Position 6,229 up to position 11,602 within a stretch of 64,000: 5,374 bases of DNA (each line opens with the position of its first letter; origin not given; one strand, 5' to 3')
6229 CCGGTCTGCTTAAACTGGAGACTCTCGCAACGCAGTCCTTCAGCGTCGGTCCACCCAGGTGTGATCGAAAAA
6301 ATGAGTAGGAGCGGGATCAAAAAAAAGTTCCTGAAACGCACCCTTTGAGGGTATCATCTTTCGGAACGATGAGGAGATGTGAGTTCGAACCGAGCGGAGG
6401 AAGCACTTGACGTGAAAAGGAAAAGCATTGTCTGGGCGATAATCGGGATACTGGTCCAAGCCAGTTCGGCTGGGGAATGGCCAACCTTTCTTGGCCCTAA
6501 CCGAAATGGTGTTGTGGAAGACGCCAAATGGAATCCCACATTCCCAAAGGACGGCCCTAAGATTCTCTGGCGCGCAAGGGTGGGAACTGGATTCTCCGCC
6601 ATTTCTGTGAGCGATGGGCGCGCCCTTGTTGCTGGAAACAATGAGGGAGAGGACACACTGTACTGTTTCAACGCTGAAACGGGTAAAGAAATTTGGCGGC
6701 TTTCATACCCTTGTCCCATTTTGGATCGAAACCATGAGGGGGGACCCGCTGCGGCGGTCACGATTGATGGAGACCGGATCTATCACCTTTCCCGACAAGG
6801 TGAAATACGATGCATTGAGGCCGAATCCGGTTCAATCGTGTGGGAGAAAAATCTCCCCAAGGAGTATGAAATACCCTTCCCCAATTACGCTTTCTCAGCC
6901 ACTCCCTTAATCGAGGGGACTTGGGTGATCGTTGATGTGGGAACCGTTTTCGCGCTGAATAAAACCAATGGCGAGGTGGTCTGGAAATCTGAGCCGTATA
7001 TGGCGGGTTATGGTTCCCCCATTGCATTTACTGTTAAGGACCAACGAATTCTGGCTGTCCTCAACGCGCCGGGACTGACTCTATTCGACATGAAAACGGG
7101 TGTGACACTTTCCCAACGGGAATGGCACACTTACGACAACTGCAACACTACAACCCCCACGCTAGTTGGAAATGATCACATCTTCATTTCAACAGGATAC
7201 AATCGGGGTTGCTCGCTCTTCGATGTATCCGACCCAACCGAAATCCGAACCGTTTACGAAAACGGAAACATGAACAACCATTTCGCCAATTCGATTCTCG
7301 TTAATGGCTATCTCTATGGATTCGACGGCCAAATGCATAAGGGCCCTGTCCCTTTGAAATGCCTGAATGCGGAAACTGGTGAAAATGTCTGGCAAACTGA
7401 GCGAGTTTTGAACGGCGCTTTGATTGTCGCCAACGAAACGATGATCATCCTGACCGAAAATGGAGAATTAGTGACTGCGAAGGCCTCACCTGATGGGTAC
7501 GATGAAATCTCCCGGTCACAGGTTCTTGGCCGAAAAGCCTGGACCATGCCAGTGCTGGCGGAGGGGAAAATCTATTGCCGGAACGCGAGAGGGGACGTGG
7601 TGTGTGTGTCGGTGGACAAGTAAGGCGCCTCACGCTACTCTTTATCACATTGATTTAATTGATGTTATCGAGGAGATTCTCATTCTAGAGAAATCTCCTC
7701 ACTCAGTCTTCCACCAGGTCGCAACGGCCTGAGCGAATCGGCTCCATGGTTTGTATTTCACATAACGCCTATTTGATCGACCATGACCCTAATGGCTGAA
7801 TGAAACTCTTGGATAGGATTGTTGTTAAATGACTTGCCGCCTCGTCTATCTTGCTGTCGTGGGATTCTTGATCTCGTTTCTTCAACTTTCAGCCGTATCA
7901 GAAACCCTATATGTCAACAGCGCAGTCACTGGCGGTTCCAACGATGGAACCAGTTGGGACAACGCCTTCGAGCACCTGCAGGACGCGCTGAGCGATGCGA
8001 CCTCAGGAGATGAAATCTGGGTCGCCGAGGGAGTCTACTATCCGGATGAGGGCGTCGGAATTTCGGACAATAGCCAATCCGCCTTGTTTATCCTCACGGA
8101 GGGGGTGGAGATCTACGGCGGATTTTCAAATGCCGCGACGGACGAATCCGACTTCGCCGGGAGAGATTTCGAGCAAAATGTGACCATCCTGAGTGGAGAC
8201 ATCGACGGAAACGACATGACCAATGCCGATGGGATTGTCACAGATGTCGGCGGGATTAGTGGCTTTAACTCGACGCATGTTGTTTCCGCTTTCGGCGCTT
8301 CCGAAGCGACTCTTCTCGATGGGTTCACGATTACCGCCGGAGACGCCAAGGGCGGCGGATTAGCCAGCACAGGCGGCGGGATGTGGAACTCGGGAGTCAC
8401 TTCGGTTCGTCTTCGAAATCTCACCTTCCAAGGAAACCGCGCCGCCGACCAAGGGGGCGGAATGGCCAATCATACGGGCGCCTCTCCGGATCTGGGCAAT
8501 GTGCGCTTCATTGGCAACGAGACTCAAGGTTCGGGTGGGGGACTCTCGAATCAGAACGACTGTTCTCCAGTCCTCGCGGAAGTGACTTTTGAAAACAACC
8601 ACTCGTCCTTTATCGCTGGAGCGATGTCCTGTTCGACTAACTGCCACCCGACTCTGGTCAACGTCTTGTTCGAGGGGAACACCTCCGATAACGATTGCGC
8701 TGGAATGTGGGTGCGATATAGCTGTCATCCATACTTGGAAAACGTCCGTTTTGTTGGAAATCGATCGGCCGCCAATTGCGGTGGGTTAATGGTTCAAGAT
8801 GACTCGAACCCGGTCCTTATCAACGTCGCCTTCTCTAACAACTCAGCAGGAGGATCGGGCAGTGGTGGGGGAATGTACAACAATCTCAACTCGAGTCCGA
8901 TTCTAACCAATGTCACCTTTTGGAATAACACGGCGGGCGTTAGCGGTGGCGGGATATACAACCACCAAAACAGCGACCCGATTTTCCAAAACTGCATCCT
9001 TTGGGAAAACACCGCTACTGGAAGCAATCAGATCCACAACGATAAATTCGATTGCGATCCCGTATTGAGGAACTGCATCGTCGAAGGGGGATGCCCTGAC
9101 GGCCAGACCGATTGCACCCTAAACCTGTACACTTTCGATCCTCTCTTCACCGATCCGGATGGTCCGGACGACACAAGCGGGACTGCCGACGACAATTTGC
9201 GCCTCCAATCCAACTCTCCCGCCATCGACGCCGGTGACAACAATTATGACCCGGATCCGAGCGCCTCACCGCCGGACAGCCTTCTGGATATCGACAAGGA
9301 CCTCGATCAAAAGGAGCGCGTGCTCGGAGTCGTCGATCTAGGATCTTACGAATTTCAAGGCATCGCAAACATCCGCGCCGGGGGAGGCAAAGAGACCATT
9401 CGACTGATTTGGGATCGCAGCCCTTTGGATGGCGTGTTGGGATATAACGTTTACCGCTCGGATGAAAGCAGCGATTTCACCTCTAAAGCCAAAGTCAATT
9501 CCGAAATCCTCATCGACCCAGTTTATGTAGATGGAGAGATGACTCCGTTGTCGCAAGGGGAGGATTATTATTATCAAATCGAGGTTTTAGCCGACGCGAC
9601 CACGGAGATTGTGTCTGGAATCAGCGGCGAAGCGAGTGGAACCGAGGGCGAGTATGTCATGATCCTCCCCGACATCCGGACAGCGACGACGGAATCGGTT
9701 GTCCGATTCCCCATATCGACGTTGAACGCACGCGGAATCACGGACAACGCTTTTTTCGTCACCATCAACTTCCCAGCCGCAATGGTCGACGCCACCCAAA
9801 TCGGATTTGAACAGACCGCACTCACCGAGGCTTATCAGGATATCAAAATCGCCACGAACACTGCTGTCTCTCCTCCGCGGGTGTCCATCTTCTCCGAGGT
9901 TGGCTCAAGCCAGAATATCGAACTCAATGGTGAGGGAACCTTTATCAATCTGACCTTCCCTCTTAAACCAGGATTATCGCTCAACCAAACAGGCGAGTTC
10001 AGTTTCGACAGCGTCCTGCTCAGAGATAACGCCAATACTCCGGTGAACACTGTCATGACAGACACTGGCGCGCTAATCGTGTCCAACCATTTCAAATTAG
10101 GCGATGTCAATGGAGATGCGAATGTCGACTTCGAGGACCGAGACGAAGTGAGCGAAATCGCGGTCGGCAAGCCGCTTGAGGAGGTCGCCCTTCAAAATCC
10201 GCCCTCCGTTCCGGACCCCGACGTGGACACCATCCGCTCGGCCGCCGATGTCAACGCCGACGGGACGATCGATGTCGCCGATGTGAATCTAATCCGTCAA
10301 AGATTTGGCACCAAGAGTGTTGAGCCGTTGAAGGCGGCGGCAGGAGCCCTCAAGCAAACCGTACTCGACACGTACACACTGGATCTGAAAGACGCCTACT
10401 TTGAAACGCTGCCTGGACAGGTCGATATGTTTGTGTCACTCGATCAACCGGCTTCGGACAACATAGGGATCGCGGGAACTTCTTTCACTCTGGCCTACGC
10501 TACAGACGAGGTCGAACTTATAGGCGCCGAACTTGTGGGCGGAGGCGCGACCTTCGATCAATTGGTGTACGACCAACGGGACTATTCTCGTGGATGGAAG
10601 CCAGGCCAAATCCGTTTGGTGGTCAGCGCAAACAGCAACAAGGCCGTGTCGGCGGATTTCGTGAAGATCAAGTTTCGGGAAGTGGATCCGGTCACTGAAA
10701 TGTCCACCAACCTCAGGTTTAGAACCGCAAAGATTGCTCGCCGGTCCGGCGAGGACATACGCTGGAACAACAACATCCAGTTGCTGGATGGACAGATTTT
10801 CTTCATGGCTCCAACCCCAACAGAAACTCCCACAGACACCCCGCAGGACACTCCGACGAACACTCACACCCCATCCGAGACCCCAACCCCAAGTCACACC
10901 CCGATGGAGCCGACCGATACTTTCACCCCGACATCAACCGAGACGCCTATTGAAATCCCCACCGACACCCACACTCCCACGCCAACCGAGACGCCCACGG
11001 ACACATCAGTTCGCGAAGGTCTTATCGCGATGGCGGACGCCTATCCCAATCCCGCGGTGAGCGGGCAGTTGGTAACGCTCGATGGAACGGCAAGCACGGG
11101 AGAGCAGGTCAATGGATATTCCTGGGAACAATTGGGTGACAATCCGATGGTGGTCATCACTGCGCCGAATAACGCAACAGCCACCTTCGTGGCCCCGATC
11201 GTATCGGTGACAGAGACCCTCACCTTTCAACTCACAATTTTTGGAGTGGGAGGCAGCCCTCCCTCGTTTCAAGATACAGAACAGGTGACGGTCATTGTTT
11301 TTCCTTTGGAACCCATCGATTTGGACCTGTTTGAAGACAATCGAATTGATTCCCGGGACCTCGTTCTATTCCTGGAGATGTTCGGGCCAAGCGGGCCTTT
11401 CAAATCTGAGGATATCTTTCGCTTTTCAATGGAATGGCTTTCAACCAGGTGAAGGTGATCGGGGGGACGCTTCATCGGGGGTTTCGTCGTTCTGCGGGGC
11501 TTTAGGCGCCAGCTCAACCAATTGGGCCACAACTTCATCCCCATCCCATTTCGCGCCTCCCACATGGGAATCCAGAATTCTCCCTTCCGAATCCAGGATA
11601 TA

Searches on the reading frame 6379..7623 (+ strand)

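Call 3: search_protein_families(library=pfam, proteins=[window:6379-7623:+], max_evalue=0.01)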
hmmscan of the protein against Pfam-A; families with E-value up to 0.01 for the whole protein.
window:6379-7623:+ (414 aa): 4 families
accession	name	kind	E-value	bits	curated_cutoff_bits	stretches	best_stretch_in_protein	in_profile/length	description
PF13360.13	PQQ_2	-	1.1e-27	97.6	27.6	2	123-284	25-187/233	Outer membrane protein assembly factor BamB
PF13570.13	Beta-prop_ACSF4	-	3.2e-10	40.3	133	1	126-277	138-282/329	Beta-alanine-activating enzyme, beta-propeller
PF01011.28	PQQ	-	5.4e-05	22.5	26.7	0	169-208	46-87/595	Glucose/ethanol/alcohol dehydrogenase, beta-propeller domain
PF25293.1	Beta-prop_EMC1_N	-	0.00023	21.3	34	0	118-205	61-146/219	EMC1 N-terminal beta-propeller domain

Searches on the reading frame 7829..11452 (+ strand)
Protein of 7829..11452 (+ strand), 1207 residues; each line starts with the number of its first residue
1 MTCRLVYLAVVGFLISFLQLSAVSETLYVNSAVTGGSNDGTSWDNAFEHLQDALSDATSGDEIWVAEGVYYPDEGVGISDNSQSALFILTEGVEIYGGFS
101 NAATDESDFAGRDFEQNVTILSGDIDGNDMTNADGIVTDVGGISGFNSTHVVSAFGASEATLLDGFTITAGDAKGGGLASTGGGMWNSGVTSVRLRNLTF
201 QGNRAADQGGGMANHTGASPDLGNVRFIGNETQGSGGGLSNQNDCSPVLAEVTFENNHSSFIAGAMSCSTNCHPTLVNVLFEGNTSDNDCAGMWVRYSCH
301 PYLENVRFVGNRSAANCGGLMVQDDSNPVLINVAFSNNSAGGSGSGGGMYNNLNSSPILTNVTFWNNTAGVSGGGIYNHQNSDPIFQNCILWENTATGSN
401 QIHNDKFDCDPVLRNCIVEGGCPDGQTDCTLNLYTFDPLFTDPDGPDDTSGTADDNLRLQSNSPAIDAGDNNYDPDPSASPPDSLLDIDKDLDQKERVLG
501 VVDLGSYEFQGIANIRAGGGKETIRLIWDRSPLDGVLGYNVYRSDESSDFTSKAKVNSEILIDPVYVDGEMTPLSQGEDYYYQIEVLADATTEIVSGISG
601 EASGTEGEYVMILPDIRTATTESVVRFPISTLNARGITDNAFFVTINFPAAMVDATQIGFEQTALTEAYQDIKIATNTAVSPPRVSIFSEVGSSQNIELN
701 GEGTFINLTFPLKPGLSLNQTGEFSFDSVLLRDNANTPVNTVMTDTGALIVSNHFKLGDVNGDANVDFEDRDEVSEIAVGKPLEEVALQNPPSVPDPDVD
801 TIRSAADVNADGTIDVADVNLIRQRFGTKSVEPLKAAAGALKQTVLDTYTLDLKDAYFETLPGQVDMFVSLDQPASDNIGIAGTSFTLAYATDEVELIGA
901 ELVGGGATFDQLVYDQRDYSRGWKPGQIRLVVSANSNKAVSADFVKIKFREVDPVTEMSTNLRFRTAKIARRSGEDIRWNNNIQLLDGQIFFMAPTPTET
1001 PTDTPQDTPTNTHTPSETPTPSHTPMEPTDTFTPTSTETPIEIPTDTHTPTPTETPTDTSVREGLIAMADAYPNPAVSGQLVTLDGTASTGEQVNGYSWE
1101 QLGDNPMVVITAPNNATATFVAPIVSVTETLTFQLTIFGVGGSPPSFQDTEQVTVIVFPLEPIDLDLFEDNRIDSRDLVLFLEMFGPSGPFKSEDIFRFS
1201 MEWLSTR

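Call 3: search_protein_families(library=pfam, proteins=[window:7829-11452:+], max_evalue=0.01)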
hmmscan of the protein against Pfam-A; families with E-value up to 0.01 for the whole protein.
window:7829-11452:+ (1207 aa): 3 families
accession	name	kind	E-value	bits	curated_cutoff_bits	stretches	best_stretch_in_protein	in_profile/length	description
PF22352.2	K319L-like_PKD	-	4e-08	33.6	27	1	1080-1157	12-84/84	K319L-like, PKD domain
PF00404.24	Dockerin_1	-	8.4e-05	23.1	22.9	1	757-825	1-55/57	Dockerin type I domain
PF00963.24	Cohesin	-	0.0023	18.6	24.1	0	864-950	15-100/139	Cohesin domain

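Call 9: search_protein_families(library=ncbifam, proteins=[window:7829-11452:+], max_evalue=1)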
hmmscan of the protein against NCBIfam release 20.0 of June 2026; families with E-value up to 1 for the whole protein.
window:7829-11452:+ (1207 aa): 5 families
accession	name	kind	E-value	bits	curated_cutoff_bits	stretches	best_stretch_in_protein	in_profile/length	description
NF038112.1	myxo_dep_M36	subfamily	7.5e-08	30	1500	1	1078-1156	1206-1283/1604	myxosortase-dependent M36 family metallopeptidase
NF041518.1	choice_anch_Q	domain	6.8e-05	23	25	1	449-510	9-58/58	choice-of-anchor Q domain-containing protein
TIGR04526.1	predic_Ig_block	subfamily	0.34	9.7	150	1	995-1062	80-148/693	putative immunoglobulin-blocking virulence protein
TIGR01376.1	POMP_repeat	repeat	0.37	10.7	15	1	361-377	4-20/28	polymorphic outer membrane protein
TIGR04247.1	NosD_copper_fam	subfamily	0.85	8.1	300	0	280-372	183-267/377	nitrous oxide reductase family maturation protein NosD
